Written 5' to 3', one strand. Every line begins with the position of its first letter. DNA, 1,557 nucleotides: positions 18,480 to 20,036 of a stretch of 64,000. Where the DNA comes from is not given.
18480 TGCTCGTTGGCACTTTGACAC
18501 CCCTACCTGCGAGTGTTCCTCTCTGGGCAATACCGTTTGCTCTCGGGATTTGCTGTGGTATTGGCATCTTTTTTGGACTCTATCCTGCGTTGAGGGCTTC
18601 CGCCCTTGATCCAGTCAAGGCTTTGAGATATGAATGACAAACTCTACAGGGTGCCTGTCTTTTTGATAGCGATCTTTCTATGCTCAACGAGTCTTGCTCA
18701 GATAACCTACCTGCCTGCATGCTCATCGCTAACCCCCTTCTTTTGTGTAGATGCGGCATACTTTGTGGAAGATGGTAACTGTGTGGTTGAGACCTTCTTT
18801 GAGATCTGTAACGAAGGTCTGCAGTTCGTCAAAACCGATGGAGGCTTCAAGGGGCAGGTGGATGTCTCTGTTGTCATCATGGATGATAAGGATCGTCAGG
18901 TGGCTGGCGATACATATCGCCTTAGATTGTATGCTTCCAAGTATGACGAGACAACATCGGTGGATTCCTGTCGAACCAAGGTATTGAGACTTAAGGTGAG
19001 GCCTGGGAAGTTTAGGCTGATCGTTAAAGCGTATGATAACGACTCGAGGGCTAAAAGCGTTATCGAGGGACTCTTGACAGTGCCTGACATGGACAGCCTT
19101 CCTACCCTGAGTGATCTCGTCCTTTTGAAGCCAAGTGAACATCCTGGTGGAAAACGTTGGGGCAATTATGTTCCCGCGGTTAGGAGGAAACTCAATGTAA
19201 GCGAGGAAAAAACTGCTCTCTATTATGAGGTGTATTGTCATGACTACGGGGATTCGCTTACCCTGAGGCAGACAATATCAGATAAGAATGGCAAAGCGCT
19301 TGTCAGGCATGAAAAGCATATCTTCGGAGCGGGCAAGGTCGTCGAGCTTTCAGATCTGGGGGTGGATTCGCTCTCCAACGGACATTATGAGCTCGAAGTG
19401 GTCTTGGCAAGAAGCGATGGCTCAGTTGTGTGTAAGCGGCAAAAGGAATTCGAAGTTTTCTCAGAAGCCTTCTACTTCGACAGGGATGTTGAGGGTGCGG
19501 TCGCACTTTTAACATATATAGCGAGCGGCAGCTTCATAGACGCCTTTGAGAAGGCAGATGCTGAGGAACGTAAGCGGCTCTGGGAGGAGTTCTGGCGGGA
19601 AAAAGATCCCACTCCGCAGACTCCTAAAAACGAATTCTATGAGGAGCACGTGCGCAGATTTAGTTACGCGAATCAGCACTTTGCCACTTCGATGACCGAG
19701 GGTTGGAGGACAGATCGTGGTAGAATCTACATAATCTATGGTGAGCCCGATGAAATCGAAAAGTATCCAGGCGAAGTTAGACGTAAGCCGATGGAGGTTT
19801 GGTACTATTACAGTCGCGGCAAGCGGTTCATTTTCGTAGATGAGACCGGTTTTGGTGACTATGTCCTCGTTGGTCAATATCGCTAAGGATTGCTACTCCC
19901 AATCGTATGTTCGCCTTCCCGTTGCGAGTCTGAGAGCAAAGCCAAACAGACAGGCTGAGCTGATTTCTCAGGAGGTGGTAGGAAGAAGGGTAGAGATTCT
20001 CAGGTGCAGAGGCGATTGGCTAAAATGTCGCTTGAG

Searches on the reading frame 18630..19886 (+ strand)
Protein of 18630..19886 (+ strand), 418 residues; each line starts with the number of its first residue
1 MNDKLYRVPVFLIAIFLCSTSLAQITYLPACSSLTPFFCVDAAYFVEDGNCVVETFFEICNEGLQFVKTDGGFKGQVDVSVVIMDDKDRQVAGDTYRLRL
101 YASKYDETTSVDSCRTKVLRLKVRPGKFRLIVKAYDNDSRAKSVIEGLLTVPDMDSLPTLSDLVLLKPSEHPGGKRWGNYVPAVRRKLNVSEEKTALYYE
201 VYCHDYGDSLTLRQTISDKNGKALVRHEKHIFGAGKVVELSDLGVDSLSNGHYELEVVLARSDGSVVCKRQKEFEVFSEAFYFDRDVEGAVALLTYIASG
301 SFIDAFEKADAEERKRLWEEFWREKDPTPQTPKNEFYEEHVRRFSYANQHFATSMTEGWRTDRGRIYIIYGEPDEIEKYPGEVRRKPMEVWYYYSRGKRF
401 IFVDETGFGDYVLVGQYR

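Call 7: search_protein_families(library=ncbifam, proteins=[window:18630-19886:+], max_evalue=0.01)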
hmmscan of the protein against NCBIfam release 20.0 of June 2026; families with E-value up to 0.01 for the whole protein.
window:18630-19886:+ (418 aa): 1 family
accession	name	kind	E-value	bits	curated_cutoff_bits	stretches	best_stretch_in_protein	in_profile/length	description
TIGR04514.1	GWxTD_dom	domain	9.5e-34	116.1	28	1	292-394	4-105/105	GWxTD domain-containing protein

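Call 8: search_protein_families(library=pfam, proteins=[window:18630-19886:+], max_evalue=0.01)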
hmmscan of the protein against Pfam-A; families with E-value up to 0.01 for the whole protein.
window:18630-19886:+ (418 aa): 1 family
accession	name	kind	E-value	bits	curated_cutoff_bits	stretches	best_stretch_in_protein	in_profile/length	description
PF20094.4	GWxTD_dom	-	5.8e-16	59.2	26.9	1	271-398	14-131/172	GWxTD domain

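Call 14: search_solved_structures(query=window:18630-19886:+, max_evalue=1, show_alignments=2)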
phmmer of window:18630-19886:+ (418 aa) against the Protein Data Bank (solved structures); distinct sequences matched with E-value up to 1: 1.
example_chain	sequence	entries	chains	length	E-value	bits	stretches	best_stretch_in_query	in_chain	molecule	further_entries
1wgp_A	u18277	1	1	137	0.6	12.2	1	30-81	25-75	Probable cyclic nucleotide-gated ion channel 6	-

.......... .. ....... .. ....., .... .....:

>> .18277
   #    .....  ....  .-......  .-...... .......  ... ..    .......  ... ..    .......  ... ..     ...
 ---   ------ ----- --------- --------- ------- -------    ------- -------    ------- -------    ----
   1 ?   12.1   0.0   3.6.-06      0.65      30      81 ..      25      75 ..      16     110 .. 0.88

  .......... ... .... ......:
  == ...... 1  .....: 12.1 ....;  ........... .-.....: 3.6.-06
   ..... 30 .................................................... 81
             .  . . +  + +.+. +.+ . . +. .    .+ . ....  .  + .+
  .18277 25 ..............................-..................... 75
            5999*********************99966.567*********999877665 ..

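Call 15: find_homologous_proteins(query=window:18630-19886:+, max_evalue=0.00001)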
Query window:18630-19886:+ (418 aa): 502 proteins with E <= 0.00001 among 4416 candidates; the best 120 are listed.
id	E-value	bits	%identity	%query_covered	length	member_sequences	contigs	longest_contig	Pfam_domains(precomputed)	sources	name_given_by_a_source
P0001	7.4e-286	966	100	100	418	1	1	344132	PF20094.5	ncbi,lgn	-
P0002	1.3e-206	705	74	95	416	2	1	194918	PF20094.5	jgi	-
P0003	7.3e-155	534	55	99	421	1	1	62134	PF20094.5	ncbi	-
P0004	3.7e-145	502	54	97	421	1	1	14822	PF20094.5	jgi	jgi:GWxTD domain-containing protein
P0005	7.8e-145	501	52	98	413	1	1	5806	PF20094.5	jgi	jgi:GWxTD domain-containing protein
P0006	2.0e-143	496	53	94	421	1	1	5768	PF20094.5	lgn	-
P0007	5.3e-143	495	53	94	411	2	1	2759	PF20094.5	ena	-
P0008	6.6e-139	482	50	99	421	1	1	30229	PF20094.5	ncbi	ncbi:MAG: GWxTD domain-containing protein [Candidatus Eisenbacteria bacterium]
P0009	8.7e-139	481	52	97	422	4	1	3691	PF20094.5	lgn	-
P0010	4.3e-138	479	51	94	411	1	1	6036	PF20094.5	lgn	-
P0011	4.5e-138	479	53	93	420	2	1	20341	PF20094.5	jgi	jgi:GWxTD domain-containing protein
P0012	1.3e-135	471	52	94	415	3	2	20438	PF20094.5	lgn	-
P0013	2.4e-135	470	52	95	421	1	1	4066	PF20094.5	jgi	jgi:GWxTD domain-containing protein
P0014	7.8e-135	468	52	93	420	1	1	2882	PF20094.5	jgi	jgi:GWxTD domain-containing protein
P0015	4.5e-134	466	51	96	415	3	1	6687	PF20094.5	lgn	-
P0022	1.3e-131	457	50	96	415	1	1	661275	PF20094.5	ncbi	-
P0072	8.1e-105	369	43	97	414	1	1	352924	PF20094.5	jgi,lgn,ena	-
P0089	8.1e-58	214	34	93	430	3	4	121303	PF20094.5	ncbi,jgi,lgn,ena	-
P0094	4.0e-54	202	30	99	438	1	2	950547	PF20094.5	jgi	jgi:GWxTD domain-containing protein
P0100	2.3e-51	193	32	94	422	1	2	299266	PF20094.5,PF14524.13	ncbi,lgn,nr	ncbi:MAG: GWxTD domain-containing protein [Ignavibacteriales bacterium]|nr:GWxTD domain-containing p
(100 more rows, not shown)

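Call 19: find_encoding_contigs(protein=P0001, flank=10000, max_places=3)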
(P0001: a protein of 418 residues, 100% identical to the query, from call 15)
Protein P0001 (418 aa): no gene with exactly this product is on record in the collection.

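Call 20: find_encoding_contigs(protein=P0002, flank=10000, max_places=2)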
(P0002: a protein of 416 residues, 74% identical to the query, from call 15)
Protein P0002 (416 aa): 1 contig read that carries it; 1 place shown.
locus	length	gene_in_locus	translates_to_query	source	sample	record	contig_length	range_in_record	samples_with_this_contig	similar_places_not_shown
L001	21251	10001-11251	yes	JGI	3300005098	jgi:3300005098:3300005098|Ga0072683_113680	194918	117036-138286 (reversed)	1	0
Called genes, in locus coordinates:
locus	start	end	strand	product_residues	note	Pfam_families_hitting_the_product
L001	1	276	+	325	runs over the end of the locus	PF19572:PorV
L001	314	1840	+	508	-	PF20094:GWxTD_dom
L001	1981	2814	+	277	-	PF01618:MotA_ExbB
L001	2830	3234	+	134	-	PF02472:ExbD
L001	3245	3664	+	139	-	PF02472:ExbD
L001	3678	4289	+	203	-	PF03544:TonB_C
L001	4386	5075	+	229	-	PF04893:Yip1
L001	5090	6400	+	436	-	PF02321:OEP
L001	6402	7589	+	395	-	PF25919:BSH_CusB (faint), PF25917:BSH_RND, PF25984:BSH_YknX (weak), PF25885:HH_EMRA (weak), PF25954:Beta-barrel_RND_2 (weak), PF25990:Beta-barrel_YknX, PF26002:Beta-barrel_AprE (weak), PF25989:YknX_C (weak), +1 more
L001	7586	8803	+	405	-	PF12704:MacB_PCD, PF02687:FtsX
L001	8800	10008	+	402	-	PF12704:MacB_PCD, PF02687:FtsX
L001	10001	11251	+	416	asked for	PF20094:GWxTD_dom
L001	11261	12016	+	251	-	PF08239:SH3_3 (weak), PF18348:SH3_16, PF00877:NLPC_P60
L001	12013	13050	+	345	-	PF17396:DUF1611_N, PF07755:DUF1611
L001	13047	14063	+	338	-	PF02746:MR_MLE_N, PF13378:MR_MLE_C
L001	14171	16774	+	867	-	PF13620:CarboxypepD_reg, PF13715:CarbopepD_reg_2, PF00593:TonB_dep_Rec_b-barrel, PF14905:OMP_b-brl_3, PF25183:OMP_b-brl_4 (weak)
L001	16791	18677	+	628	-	-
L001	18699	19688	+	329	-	PF19572:PorV (weak)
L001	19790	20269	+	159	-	PF13484:Fer4_16 (faint), PF13183:Fer4_8, PF13237:Fer4_10 (weak), PF13187:Fer4_9, PF13534:Fer4_17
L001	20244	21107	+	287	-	PF02754:CCG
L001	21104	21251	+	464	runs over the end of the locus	PF00890:FAD_binding_2 (faint), PF01134:GIDA, PF01262:AlaDh_PNT_C (faint), PF07992:Pyr_redox_2, PF12831:FAD_oxidored (weak), PF13738:Pyr_redox_3, PF00070:Pyr_redox, PF02852:Pyr_redox_dim, +3 more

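Call 21: find_encoding_contigs(protein=P0022, flank=10000, max_places=2)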
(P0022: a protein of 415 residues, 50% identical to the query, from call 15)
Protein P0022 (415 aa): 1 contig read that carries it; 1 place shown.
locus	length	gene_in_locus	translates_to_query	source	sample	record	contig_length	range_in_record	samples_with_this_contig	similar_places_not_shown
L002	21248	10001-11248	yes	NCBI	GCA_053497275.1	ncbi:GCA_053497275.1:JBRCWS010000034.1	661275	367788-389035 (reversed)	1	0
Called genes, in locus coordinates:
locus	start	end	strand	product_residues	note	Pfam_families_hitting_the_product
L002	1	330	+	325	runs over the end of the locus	PF19572:PorV (faint)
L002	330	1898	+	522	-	PF14524:Wzt_C (faint), PF20094:GWxTD_dom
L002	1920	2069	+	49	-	-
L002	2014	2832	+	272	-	PF01618:MotA_ExbB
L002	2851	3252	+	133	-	PF02472:ExbD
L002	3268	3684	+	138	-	PF02472:ExbD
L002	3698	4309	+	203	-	PF03544:TonB_C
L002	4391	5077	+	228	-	PF04893:Yip1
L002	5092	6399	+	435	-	PF02321:OEP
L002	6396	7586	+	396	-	PF00364:Biotin_lipoyl (faint), PF25917:BSH_RND, PF25885:HH_EMRA (weak), PF25954:Beta-barrel_RND_2, PF25990:Beta-barrel_YknX, PF26002:Beta-barrel_AprE (weak), PF25989:YknX_C (weak)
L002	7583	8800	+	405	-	PF12704:MacB_PCD, PF02687:FtsX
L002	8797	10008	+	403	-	PF12704:MacB_PCD, PF02687:FtsX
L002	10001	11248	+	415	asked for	PF20094:GWxTD_dom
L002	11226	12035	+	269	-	PF18348:SH3_16, PF00877:NLPC_P60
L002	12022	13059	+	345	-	PF17396:DUF1611_N, PF07755:DUF1611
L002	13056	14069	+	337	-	PF02746:MR_MLE_N, PF13378:MR_MLE_C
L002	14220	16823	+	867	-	PF13620:CarboxypepD_reg, PF13715:CarbopepD_reg_2, PF00593:TonB_dep_Rec_b-barrel, PF14905:OMP_b-brl_3, PF25183:OMP_b-brl_4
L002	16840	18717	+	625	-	-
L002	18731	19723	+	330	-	PF19572:PorV (weak)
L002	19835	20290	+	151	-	PF12838:Fer4_7 (faint), PF13187:Fer4_9, PF13237:Fer4_10 (weak), PF13183:Fer4_8, PF13484:Fer4_16 (weak), PF13534:Fer4_17 (weak)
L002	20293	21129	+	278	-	PF02754:CCG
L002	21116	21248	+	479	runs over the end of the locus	PF00890:FAD_binding_2 (faint), PF01134:GIDA (faint), PF01262:AlaDh_PNT_C (faint), PF07992:Pyr_redox_2, PF12831:FAD_oxidored (weak), PF13738:Pyr_redox_3, PF00070:Pyr_redox, PF02852:Pyr_redox_dim, +2 more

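Call 22: find_encoding_contigs(protein=P0072, flank=10000, max_places=2)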
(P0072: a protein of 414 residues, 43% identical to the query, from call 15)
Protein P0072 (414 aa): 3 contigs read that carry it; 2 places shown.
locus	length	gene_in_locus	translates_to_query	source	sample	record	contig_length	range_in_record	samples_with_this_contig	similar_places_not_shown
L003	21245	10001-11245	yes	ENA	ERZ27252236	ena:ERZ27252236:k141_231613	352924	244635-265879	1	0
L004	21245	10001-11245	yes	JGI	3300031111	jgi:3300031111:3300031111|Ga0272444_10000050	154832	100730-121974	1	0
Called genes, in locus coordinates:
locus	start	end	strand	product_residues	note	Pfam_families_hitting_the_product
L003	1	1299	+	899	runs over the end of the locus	PF13620:CarboxypepD_reg, PF13715:CarbopepD_reg_2, PF07715:Plug, PF25183:OMP_b-brl_4 (faint), PF00593:TonB_dep_Rec_b-barrel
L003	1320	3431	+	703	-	-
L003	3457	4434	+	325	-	PF19572:PorV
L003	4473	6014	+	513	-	PF20094:GWxTD_dom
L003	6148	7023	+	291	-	PF01618:MotA_ExbB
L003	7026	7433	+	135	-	PF02472:ExbD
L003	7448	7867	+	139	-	PF02472:ExbD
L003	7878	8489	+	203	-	PF03544:TonB_C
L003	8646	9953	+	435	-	PF02321:OEP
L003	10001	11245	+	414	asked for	PF20094:GWxTD_dom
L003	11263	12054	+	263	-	PF08239:SH3_3 (faint), PF18348:SH3_16, PF00877:NLPC_P60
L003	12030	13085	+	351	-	PF17396:DUF1611_N, PF07755:DUF1611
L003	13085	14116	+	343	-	PF02746:MR_MLE_N, PF13378:MR_MLE_C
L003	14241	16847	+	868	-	PF13620:CarboxypepD_reg, PF13715:CarbopepD_reg_2, PF00593:TonB_dep_Rec_b-barrel, PF14905:OMP_b-brl_3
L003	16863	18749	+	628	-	-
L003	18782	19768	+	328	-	-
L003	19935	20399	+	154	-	PF13534:Fer4_17 (weak), PF13183:Fer4_8, PF13237:Fer4_10 (faint), PF13187:Fer4_9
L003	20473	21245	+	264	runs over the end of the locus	PF02754:CCG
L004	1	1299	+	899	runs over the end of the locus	PF13620:CarboxypepD_reg, PF13715:CarbopepD_reg_2, PF07715:Plug, PF25183:OMP_b-brl_4 (faint), PF00593:TonB_dep_Rec_b-barrel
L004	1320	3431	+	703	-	-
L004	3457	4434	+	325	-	PF19572:PorV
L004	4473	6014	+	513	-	PF20094:GWxTD_dom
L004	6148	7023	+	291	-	PF01618:MotA_ExbB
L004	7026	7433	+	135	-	PF02472:ExbD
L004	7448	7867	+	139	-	PF02472:ExbD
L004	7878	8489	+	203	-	PF03544:TonB_C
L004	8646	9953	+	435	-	PF02321:OEP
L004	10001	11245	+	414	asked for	PF20094:GWxTD_dom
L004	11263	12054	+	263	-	PF08239:SH3_3 (faint), PF18348:SH3_16, PF00877:NLPC_P60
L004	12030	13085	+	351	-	PF17396:DUF1611_N, PF07755:DUF1611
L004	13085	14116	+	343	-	PF02746:MR_MLE_N, PF13378:MR_MLE_C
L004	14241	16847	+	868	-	PF13620:CarboxypepD_reg, PF13715:CarbopepD_reg_2, PF00593:TonB_dep_Rec_b-barrel, PF14905:OMP_b-brl_3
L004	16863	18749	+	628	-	-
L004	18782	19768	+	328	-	-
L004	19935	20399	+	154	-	PF13534:Fer4_17 (weak), PF13183:Fer4_8, PF13237:Fer4_10 (faint), PF13187:Fer4_9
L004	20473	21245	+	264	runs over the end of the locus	PF02754:CCG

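Call 23: find_encoding_contigs(protein=P0094, flank=8000, max_places=2)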
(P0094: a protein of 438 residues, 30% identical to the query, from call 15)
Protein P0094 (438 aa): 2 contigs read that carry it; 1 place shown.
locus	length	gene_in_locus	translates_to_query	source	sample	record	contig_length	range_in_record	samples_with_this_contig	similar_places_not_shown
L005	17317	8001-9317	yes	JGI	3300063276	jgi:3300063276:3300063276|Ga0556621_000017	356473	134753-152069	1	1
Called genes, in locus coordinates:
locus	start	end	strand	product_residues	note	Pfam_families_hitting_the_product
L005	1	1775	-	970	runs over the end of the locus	PF00082:Peptidase_S8, PF18962:Por_Secre_tail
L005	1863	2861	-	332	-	PF20230:DUF6588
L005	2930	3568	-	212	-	PF00406:ADK, PF13207:AAA_17, PF13238:AAA_18, PF05191:ADK_lid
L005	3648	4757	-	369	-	PF21016:RlmN_N, PF04055:Radical_SAM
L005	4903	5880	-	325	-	PF00890:FAD_binding_2, PF01266:DAO (weak), PF01494:FAD_binding_3 (weak), PF01946:Thi4 (weak), PF03486:HI0933_like (weak), PF07992:Pyr_redox_2, PF13738:Pyr_redox_3, PF13434:Lys_Orn_oxgnase, +6 more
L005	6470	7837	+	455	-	PF00919:UPF0004, PF04055:Radical_SAM, PF18693:TRAM_2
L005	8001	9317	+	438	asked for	PF20094:GWxTD_dom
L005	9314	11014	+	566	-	PF03065:Glyco_hydro_57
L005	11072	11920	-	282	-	-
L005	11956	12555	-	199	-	PF04542:Sigma70_r2, PF08281:Sigma70_r4_2, PF04545:Sigma70_r4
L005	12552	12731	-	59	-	-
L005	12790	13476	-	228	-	PF01066:CDP-OH_P_transf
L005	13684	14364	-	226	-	PF00590:TP_methylase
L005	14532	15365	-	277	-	PF02540:NAD_synthase, PF03054:tRNA_Me_trans (faint)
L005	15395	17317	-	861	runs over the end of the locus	PF20176:DUF6541 (faint), PF09586:YfhO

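Call 24: find_encoding_contigs(protein=P0100, flank=8000, max_places=2)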
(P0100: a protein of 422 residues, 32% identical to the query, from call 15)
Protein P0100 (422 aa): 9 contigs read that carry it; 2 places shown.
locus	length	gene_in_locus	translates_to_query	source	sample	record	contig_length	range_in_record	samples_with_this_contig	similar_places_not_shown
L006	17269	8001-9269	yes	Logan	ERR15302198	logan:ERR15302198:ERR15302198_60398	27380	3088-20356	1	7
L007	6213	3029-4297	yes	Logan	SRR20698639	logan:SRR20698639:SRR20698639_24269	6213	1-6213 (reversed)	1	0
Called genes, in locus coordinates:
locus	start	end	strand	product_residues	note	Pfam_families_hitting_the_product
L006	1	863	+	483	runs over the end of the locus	PF13506:Glyco_transf_21, PF13641:Glyco_tranf_2_3, PF00535:Glycos_transf_2, PF13632:Glyco_trans_2_3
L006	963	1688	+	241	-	PF13181:TPR_8 (faint), PF13428:TPR_14 (faint), PF14559:TPR_19 (faint), PF00515:TPR_1 (faint), PF07719:TPR_2 (faint), PF13174:TPR_6 (faint), PF13414:TPR_11 (faint), PF13432:TPR_16 (weak), +2 more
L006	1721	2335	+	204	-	PF02245:Pur_DNA_glyco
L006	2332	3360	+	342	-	PF01075:Glyco_transf_9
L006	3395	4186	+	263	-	PF11306:DUF3108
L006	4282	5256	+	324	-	PF02517:Rce1-like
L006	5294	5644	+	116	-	PF09413:DUF2007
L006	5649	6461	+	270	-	PF01148:CTP_transf_1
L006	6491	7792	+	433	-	PF00919:UPF0004, PF04055:Radical_SAM, PF18693:TRAM_2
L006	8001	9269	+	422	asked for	PF14524:Wzt_C (faint), PF20094:GWxTD_dom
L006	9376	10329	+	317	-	PF00294:PfkB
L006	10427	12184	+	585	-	PF07244:POTRA (weak), PF01103:Omp85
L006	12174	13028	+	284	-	PF01040:UbiA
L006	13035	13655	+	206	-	PF01351:RNase_HII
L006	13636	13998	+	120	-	PF08378:NERD (weak), PF02021:UPF0102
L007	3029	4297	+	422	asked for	PF14524:Wzt_C (faint), PF20094:GWxTD_dom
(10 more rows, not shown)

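Call 25: find_encoding_contigs(protein=P0089, flank=8000, max_places=2)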
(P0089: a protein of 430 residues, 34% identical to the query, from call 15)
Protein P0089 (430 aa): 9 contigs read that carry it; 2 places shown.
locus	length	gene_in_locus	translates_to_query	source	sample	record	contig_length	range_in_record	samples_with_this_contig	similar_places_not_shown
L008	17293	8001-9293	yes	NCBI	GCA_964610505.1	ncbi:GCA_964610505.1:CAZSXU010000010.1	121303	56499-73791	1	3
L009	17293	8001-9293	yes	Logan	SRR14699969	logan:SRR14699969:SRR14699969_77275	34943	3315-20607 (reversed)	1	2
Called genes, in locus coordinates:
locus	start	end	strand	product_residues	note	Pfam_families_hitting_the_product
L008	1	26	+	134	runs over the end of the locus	PF02472:ExbD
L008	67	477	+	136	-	PF02472:ExbD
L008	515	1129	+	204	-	PF03544:TonB_C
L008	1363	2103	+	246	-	PF04893:Yip1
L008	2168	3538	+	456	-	PF02321:OEP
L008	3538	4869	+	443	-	PF25919:BSH_CusB (faint), PF25917:BSH_RND, PF25973:BSH_CzcB (weak), PF25984:BSH_YknX (faint), PF25885:HH_EMRA (weak), PF25954:Beta-barrel_RND_2 (faint), PF25990:Beta-barrel_YknX, PF25989:YknX_C (weak), +1 more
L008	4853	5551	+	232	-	PF02463:SMC_N (faint), PF00005:ABC_tran, PF13304:AAA_21 (faint)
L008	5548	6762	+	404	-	PF12704:MacB_PCD, PF02687:FtsX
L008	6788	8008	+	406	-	PF12704:MacB_PCD, PF02687:FtsX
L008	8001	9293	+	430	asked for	PF20094:GWxTD_dom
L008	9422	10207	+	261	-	PF04024:PspC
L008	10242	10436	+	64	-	-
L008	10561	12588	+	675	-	PF17900:Peptidase_M1_N, PF01433:Peptidase_M1, PF13860:FlgD_ig (weak)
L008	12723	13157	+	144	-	PF07238:PilZ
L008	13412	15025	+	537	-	PF01627:Hpt, PF02518:HATPase_c, PF01584:CheW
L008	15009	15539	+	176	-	PF01584:CheW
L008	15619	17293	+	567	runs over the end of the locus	PF00015:MCPsignal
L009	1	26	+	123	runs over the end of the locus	PF02472:ExbD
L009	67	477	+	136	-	PF02472:ExbD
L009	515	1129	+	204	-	PF03544:TonB_C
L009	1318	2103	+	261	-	PF04893:Yip1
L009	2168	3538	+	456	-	PF02321:OEP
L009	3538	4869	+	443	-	PF25919:BSH_CusB (faint), PF25917:BSH_RND, PF25973:BSH_CzcB (weak), PF25984:BSH_YknX (faint), PF25885:HH_EMRA (weak), PF25954:Beta-barrel_RND_2 (faint), PF25990:Beta-barrel_YknX, PF25989:YknX_C (weak), +1 more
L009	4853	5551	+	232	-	PF02463:SMC_N (faint), PF00005:ABC_tran, PF13304:AAA_21 (faint)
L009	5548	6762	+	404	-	PF12704:MacB_PCD, PF02687:FtsX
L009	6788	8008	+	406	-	PF12704:MacB_PCD, PF02687:FtsX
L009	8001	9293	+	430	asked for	PF20094:GWxTD_dom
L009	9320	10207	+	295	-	PF04024:PspC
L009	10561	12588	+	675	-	PF17900:Peptidase_M1_N, PF01433:Peptidase_M1, PF13860:FlgD_ig (weak)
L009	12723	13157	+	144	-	PF07238:PilZ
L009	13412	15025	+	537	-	PF01627:Hpt, PF02518:HATPase_c, PF01584:CheW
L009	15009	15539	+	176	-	PF01584:CheW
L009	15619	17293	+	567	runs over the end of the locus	PF00015:MCPsignal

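Call 26: predict_structure(alignment_id=A1)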
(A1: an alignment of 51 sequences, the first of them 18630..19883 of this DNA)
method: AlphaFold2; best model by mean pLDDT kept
length: 418 residues; sequences in the alignment: 51
mean_pLDDT: 89.8   pTM: 0.75
mean pLDDT of the five models: 89.8, 87.5, 87.0, 86.7, 81.3
residues with pLDDT >= 90: 282; 70-90: 105; 50-70: 27; < 50: 4
segments of 3 or more residues with pLDDT < 50: 20-22
pLDDT, mean of each block of 10 residues (from residue 1): 65 68 73 92 96 96 93 97 97 97 89 90 97 97 96 95 94 84 92 86 92 95 94 94 88 96 95 87 75 92 94 91 86 82 90 89 94 93 84 94 87 82
secondary structure, 60 per line:
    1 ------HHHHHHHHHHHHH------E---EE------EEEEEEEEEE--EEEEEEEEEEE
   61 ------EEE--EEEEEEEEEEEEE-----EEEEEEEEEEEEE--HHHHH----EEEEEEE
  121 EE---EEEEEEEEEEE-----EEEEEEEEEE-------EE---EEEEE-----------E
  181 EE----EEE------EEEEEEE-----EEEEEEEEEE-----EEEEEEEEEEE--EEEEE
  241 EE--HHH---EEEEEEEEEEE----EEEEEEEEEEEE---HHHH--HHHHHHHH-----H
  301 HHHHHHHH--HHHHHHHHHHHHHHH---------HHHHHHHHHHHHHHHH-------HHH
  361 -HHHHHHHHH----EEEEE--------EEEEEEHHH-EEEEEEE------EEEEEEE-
elements in order: H7-19 E38-47 E50-60 E67-69 E72-84 E90-102 H105-109 E114-122 E126-136 E142-151 E164-168 E180-182 E187-189 E196-202 E208-217 E223-233 E236-242 E251-261 E266-277 H281-284 H287-294 H300-308 H311-325 H335-350 H362-370 E375-379 E388-393 E398-404 E411-417
